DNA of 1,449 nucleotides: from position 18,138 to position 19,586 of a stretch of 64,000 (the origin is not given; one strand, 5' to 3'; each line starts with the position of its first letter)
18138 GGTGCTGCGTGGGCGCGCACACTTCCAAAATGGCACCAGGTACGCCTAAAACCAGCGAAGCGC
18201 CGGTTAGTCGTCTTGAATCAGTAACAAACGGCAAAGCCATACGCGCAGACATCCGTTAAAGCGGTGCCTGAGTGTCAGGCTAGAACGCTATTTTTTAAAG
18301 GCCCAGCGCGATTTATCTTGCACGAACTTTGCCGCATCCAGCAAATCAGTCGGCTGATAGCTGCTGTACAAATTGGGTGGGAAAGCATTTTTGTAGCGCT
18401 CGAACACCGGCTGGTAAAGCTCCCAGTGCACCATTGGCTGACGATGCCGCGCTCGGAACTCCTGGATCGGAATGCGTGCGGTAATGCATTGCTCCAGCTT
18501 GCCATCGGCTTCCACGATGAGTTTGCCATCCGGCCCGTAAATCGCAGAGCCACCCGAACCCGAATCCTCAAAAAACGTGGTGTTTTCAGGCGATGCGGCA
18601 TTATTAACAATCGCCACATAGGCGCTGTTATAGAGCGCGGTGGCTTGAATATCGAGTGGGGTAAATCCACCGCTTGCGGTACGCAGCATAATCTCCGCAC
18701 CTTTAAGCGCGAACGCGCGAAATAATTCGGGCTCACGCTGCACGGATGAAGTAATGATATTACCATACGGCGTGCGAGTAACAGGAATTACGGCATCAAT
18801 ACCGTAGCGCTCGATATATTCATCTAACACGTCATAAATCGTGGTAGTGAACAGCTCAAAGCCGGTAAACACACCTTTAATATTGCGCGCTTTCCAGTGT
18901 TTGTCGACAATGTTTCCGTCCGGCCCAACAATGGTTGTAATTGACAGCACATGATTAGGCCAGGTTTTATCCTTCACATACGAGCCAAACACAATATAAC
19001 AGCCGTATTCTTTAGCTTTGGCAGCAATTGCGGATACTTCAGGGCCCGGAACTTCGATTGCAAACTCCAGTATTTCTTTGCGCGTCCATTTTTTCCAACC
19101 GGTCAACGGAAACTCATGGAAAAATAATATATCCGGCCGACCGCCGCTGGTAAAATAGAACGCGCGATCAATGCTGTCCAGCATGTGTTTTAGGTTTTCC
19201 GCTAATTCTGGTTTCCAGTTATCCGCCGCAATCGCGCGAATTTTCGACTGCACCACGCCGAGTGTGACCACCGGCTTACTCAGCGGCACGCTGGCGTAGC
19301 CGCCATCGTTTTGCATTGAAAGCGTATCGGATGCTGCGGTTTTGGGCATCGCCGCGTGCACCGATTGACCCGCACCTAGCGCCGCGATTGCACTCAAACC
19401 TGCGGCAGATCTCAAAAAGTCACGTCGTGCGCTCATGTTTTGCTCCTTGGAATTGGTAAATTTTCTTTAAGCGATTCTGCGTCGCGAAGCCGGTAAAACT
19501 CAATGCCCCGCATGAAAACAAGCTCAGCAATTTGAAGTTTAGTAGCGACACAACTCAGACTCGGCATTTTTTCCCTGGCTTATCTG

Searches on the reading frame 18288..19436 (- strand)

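Call 8: search_protein_families(library=pfam, proteins=[window:18288-19436:-], max_evalue=0.001)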
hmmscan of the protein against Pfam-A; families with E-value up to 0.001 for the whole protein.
window:18288-19436:- (382 aa): 1 family
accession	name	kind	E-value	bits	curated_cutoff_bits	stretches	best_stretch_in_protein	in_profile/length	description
PF00795.27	CN_hydrolase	-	3.9e-22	79.2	23.2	1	65-329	8-253/256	Carbon-nitrogen hydrolase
